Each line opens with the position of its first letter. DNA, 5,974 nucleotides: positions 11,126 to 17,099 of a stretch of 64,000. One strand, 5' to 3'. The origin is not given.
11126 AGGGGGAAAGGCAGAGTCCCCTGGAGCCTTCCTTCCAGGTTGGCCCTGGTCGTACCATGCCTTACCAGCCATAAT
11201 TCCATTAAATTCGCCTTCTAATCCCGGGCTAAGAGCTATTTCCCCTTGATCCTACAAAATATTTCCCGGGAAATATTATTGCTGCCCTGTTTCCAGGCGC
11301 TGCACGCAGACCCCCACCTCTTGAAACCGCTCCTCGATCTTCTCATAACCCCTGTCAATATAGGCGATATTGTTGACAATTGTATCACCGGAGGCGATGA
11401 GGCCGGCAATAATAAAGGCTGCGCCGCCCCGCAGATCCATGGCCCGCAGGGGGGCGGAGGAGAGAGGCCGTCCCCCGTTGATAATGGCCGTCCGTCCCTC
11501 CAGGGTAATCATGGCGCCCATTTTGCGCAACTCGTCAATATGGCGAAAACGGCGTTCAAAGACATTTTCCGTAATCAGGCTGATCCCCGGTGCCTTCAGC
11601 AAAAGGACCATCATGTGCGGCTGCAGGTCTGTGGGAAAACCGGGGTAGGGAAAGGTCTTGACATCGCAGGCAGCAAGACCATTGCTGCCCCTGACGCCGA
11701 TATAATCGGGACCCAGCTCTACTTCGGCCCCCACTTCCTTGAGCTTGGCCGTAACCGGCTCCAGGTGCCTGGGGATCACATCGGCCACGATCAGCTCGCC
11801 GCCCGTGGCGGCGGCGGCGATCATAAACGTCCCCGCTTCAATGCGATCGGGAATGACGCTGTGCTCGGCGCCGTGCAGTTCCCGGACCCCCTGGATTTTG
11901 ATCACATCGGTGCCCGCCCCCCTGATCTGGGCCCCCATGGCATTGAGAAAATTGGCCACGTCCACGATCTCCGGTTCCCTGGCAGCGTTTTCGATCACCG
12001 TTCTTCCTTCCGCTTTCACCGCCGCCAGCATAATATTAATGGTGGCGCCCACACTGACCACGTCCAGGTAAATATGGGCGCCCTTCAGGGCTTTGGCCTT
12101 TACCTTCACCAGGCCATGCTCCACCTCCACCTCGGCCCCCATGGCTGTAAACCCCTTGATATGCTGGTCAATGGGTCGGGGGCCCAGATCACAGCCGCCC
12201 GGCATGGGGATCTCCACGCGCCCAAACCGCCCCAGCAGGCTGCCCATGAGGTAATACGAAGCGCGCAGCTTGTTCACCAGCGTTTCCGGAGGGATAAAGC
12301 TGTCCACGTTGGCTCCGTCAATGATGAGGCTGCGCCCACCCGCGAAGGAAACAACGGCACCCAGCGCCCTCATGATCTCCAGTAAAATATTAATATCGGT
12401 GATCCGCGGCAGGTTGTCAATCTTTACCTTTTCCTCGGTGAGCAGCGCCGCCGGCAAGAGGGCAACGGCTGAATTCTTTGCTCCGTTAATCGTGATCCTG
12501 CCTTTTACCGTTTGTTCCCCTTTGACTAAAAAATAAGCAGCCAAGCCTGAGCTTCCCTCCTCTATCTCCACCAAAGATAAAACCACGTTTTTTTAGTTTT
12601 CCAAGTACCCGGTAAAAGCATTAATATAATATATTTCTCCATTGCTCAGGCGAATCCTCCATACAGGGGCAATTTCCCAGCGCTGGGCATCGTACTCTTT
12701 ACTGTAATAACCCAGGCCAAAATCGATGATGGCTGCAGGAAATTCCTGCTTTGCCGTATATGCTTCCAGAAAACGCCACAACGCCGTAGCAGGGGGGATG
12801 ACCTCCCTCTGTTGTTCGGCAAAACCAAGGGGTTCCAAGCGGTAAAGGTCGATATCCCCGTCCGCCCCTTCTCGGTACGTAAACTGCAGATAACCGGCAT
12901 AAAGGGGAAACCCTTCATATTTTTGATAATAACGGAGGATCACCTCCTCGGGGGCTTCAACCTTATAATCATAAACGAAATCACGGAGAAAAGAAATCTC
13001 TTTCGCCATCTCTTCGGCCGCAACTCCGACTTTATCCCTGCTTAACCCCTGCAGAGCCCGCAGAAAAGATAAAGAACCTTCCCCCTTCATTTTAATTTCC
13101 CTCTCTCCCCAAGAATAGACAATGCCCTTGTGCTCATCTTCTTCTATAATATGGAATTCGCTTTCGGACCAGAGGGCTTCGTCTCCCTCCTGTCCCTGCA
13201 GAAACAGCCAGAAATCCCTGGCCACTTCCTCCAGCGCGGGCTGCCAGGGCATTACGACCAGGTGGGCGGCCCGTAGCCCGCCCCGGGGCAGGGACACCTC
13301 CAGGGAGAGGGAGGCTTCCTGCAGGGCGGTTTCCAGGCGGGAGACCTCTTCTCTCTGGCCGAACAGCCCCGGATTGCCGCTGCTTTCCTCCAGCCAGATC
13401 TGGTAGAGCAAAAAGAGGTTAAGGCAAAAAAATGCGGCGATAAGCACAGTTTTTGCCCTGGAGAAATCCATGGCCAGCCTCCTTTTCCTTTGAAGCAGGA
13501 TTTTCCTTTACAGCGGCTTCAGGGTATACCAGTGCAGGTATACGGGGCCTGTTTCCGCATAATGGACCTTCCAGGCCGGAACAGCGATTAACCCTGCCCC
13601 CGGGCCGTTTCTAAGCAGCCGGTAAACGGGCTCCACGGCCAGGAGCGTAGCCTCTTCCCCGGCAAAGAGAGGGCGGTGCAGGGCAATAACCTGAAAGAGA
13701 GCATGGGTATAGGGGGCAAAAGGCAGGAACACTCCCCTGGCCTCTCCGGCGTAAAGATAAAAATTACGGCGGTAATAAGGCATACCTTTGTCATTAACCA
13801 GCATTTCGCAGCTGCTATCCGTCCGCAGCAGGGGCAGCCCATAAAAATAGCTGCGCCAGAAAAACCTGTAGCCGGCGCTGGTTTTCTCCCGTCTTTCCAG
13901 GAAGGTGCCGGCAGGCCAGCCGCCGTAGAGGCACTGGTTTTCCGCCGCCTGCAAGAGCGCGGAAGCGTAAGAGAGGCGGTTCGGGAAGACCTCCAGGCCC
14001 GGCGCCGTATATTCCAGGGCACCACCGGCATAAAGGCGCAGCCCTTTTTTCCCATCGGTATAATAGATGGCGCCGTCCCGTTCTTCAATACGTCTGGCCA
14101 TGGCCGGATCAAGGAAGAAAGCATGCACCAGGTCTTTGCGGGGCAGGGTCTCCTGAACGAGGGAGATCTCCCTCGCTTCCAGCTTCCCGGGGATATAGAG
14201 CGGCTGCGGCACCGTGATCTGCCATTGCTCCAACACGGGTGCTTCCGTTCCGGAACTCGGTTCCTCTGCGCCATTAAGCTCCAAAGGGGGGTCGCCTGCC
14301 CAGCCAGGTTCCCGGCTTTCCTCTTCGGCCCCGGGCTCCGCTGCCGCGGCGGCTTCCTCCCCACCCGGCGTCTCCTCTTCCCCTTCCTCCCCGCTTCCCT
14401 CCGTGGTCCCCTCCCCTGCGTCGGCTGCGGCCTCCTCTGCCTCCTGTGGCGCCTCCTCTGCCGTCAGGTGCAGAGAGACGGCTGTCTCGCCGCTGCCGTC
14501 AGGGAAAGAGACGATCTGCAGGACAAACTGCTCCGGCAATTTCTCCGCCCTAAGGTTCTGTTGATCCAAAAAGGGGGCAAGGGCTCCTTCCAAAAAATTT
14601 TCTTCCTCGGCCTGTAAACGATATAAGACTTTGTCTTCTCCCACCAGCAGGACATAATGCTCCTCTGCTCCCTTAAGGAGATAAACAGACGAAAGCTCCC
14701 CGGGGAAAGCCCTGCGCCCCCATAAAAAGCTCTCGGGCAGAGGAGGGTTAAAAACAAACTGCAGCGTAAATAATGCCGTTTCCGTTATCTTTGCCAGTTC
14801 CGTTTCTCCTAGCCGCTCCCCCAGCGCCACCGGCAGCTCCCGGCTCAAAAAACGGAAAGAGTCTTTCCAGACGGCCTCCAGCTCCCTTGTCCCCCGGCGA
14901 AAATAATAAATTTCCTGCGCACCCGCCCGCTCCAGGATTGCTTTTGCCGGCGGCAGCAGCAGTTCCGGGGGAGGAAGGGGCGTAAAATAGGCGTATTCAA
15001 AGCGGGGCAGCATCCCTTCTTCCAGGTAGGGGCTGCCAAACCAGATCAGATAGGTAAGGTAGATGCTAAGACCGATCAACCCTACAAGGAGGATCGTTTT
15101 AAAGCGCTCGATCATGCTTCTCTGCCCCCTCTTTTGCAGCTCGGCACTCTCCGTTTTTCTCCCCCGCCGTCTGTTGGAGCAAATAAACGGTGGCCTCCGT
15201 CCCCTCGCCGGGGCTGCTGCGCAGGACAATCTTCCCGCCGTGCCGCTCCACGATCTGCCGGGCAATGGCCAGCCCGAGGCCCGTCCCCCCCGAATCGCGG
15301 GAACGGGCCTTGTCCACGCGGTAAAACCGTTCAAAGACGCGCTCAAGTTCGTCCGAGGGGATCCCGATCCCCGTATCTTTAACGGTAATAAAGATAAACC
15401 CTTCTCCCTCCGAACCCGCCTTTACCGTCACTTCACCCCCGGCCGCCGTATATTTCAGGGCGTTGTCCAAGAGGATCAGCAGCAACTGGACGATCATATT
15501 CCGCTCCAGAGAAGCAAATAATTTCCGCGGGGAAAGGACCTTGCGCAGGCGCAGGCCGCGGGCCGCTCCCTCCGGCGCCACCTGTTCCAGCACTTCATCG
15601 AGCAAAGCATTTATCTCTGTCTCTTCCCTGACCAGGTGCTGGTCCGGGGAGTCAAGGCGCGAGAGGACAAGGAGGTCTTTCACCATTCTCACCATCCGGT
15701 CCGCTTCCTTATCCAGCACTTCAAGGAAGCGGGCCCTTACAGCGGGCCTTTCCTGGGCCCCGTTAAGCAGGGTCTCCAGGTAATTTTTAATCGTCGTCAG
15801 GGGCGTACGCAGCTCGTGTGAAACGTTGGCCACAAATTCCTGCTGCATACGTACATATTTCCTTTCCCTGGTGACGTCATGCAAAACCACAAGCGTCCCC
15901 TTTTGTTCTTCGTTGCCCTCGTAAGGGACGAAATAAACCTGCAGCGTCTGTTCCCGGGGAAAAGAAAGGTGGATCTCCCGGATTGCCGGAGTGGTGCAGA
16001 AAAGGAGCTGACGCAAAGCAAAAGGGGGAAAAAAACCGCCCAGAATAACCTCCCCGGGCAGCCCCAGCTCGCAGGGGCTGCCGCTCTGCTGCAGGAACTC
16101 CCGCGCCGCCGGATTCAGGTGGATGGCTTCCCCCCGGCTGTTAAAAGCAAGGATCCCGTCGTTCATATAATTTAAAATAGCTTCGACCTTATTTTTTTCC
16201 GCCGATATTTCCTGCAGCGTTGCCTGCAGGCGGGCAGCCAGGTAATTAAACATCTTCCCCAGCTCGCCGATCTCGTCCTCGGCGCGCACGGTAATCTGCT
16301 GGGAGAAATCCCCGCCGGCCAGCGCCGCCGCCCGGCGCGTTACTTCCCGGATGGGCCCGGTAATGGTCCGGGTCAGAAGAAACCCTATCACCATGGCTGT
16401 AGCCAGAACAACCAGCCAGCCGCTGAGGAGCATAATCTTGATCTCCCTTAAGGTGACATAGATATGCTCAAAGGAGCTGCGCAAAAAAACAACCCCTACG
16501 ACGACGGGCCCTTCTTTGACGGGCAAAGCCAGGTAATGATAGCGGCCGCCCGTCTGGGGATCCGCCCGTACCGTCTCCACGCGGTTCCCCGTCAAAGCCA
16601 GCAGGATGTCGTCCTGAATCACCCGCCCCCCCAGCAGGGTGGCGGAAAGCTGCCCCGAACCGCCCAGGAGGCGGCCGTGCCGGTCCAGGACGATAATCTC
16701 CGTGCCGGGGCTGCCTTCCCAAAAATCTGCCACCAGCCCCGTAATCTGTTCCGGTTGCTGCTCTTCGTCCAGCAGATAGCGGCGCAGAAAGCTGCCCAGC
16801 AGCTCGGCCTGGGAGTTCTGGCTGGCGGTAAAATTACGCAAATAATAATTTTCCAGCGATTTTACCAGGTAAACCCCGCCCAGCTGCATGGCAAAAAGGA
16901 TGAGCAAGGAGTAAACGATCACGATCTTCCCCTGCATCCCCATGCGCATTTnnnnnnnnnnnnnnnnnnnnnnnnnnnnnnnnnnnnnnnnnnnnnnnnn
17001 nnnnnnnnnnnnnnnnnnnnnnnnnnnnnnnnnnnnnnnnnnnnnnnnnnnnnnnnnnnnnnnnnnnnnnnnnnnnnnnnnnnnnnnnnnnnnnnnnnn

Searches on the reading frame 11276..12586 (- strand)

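Call 5: search_protein_families(library=ncbifam, proteins=[window:11276-12586:-])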
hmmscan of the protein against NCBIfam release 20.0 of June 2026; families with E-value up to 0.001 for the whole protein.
window:11276-12586:- (436 aa): 6 families
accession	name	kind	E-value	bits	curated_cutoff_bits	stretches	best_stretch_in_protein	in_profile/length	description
NF009470.0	PRK12830.1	equivalog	3e-180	599.4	552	1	19-432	4-416/417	UDP-N-acetylglucosamine 1-carboxyvinyltransferase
NF006873.0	PRK09369.1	subfamily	1.3e-165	551.1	297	1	18-431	3-417/419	UDP-N-acetylglucosamine 1-carboxyvinyltransferase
TIGR01072.1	murA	equivalog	5.3e-165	549.2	392.7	1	18-430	3-416/416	UDP-N-acetylglucosamine 1-carboxyvinyltransferase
TIGR01356.1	aroA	equivalog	4.8e-25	88.2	287.25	2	29-413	1-401/415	3-phosphoshikimate 1-carboxyvinyltransferase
NF011381.1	PRK14806.1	equivalog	2.2e-18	65.9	902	1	17-428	302-730/733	bifunctional prephenate dehydrogenase/3-phosphoshikimate 1-carboxyvinyltransferase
NF008816.0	PRK11860.1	equivalog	7.1e-09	34.3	943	0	142-236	281-380/662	bifunctional 3-phosphoshikimate 1-carboxyvinyltransferase/cytidylate kinase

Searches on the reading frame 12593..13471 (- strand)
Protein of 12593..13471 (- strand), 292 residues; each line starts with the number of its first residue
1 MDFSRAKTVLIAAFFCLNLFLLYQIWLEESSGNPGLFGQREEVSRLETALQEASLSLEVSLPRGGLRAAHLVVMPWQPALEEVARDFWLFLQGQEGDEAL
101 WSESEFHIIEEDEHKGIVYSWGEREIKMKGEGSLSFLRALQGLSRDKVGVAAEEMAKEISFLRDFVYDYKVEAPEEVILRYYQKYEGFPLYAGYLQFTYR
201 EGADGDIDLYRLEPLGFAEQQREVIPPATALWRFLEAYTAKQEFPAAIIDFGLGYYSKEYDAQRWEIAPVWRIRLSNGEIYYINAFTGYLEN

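Call 5: search_protein_families(library=ncbifam, proteins=[window:12593-13471:-])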
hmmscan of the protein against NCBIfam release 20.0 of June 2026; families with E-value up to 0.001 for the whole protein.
window:12593-13471:- (292 aa): 0 families

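Call 7: search_protein_families(library=pfam, proteins=[window:12593-13471:-])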
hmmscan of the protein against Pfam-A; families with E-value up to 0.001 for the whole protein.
window:12593-13471:- (292 aa): 1 family
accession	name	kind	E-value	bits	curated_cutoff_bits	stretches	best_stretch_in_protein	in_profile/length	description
PF09648.15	YycI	-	9e-12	45.5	29.7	1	163-286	102-232/232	YycI protein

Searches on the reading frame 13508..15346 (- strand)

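Call 5: search_protein_families(library=ncbifam, proteins=[window:13508-15346:-])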
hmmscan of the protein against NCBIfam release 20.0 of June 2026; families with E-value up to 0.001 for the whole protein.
window:13508-15346:- (612 aa): 0 families

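Call 7: search_protein_families(library=pfam, proteins=[window:13508-15346:-])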
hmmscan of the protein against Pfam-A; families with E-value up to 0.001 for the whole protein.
window:13508-15346:- (612 aa): 1 family
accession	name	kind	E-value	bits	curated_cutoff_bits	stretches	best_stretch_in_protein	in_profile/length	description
PF07435.16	YycH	-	6.8e-05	22.5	27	1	80-109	1-30/438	YycH protein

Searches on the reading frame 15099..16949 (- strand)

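Call 5: search_protein_families(library=ncbifam, proteins=[window:15099-16949:-])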
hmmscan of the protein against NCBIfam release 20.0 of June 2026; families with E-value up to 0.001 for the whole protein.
window:15099-16949:- (616 aa): 89 families (the best 25 are shown)
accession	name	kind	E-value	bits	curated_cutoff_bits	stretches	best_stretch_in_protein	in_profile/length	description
NF033092.0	HK_WalK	equivalog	4e-150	501.2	725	1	5-590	5-592/594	cell wall metabolism sensor histidine kinase WalK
NF046044.1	PnpS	equivalog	9.6e-105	350.8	400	1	199-590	1-389/390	two-component system histidine kinase PnpS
TIGR02966.1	phoR_proteo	equivalog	4.4e-75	252.8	334.2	1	249-588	2-331/333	phosphate regulon sensor histidine kinase PhoR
NF033093.1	HK_VicK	exception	6.6e-72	242.6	680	1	178-590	19-433/448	cell wall metabolism sensor histidine kinase VicK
NF045911.1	TCSHisKinNblS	equivalog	2.2e-64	217.9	1000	1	168-584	180-612/621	two-component system sensor histidine kinase NblS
NF040691.1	MtrAB_MtrB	equivalog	1.1e-62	212.8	450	2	358-590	260-490/507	MtrAB system histidine kinase MtrB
NF053855.1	HisKinPhoRBctds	equivalog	4.6e-56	190.4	500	2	355-586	347-577/583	two-component system sensor histidine kinase PhoR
NF041735.1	hist_kin_RppB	equivalog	2.9e-55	187.8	400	1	367-590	214-437/438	two-component system sensor histidine kinase RppB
NF008468.0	PRK11360.1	equivalog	2.1e-54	185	646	1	132-595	156-611/616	two-component system sensor histidine kinase AtoS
NF012163.2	BaeS_SmeS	equivalog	2.9e-53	181.4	500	2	366-588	237-454/457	sensor histidine kinase efflux regulator BaeS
TIGR01386.1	cztS_silS_copS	subfamily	5.5e-52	177.3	292.55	2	365-581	238-448/457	heavy metal sensor histidine kinase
NF047874.1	MASE3_PAS_HK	subfamily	2.6e-50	171.9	560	1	358-601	387-634/655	MASE3 domain-containing sensor histidine kinase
NF007837.0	PRK10549.1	equivalog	2.6e-50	171.5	603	2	365-593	236-459/466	envelope stress sensor histidine kinase BaeS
NF008312.0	PRK11100.1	equivalog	5.7e-48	163.9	356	2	362-592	252-474/477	two-component system sensor histidine kinase CreC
NF008235.0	PRK11006.1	equivalog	4.7e-47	160.8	390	1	325-590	164-421/431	phosphate regulon sensor histidine kinase PhoR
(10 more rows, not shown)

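Call 7: search_protein_families(library=pfam, proteins=[window:15099-16949:-])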
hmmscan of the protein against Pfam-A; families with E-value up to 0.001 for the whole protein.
window:15099-16949:- (616 aa): 6 families
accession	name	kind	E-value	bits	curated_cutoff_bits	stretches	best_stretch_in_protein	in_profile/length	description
PF02518.31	HATPase_c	-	4.6e-30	104.8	26.4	1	485-591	5-108/111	Histidine kinase-, DNA gyrase B-, and HSP90-like ATPase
PF00512.31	HisKA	-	2e-20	73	26.9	1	369-434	2-65/66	His Kinase A (phospho-acceptor) domain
PF00672.30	HAMP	-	7.5e-14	52.2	25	1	191-243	1-53/53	HAMP domain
PF23846.1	Cache_WalK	-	2.3e-09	38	27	1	69-158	2-92/92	WalK sensor protein kinase Chache domain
PF13589.12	HATPase_c_3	-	0.0008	19.9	25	0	493-563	10-80/137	Histidine kinase-, DNA gyrase B-, and HSP90-like ATPase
PF13188.13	PAS_8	-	0.00083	19.6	21.8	0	254-297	2-47/65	PAS domain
